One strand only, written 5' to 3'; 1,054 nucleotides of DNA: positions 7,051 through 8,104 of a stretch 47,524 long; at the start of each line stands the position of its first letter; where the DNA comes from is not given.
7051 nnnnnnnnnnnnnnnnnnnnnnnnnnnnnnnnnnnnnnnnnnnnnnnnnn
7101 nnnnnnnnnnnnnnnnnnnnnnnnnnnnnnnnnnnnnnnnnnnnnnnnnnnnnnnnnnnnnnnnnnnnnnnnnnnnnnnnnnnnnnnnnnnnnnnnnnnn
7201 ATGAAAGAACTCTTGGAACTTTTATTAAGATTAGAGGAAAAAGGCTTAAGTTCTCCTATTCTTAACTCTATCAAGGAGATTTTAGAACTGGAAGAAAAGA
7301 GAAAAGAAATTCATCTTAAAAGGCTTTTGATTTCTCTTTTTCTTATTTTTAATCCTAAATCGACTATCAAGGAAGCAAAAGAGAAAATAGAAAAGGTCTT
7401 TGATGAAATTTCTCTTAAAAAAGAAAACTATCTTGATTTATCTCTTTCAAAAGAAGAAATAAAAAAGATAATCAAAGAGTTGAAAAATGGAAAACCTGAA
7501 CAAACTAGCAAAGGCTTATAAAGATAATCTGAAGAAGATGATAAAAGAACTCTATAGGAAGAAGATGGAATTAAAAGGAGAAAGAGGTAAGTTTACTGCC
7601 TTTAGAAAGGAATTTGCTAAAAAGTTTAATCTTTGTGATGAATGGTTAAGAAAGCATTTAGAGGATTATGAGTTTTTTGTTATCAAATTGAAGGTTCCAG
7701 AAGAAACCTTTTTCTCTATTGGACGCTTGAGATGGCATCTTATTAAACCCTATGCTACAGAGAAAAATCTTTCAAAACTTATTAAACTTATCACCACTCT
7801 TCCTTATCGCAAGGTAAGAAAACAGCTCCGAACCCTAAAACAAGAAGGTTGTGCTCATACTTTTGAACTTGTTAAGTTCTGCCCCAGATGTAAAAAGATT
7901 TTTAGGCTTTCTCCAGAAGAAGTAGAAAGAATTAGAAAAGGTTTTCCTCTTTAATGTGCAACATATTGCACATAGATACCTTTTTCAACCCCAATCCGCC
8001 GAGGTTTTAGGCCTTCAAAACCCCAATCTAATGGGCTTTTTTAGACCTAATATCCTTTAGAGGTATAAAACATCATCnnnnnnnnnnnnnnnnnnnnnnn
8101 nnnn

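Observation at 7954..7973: Identical 20-nt stem-loop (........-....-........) present four times, always in the sense orientation of local transcription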

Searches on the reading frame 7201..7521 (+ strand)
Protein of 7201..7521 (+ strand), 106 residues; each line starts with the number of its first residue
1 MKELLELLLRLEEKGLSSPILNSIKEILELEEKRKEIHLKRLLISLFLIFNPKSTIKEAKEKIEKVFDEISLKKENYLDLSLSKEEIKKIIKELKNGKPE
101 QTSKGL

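Call 10: search_protein_families(library=pfam, proteins=[window:7201-7521:+], max_evalue=0.01)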
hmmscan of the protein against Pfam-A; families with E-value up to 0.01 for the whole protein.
window:7201-7521:+ (106 aa): 1 family
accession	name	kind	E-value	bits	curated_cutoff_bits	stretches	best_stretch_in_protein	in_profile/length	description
PF20560.3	MotA_N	-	0.005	17.5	27.3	0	46-80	42-76/91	Motility protein A N-terminal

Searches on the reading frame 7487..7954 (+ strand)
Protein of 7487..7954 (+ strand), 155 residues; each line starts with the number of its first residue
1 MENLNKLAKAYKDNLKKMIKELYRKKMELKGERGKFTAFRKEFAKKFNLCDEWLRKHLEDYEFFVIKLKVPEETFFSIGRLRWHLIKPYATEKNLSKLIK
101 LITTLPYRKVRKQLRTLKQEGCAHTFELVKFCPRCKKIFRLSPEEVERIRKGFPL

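Call 10: search_protein_families(library=pfam, proteins=[window:7487-7954:+], max_evalue=0.01)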
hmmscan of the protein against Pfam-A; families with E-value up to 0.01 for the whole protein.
window:7487-7954:+ (155 aa): 0 families

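Call 78: search_protein_families(library=phrogs, proteins=[window:7487-7954:+], max_evalue=0.01)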
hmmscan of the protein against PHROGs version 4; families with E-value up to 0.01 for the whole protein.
window:7487-7954:+ (155 aa): 1 family
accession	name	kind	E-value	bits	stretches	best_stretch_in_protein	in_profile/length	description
phrog_639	-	transcription regulation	0.0004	21.6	1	11-61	17-67/95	transcriptional regulator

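Call 87: search_solved_structures(query=window:7487-7954:+, max_evalue=5)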
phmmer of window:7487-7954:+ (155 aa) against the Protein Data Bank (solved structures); distinct sequences matched with E-value up to 5: 3.
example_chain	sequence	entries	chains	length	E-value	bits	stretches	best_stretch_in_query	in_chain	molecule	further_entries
8q6o_D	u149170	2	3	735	0.95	13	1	9-64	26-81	DNA replication licensing factor mcm5-A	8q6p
8b3s_Z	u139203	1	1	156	1.6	12.2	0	105-149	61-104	ATP-dependent Clp protease ATP-binding subunit ClpC / Negative regulator of tic competence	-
8ppr_G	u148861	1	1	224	2.3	11.7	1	4-47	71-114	Kinetochore protein Spc25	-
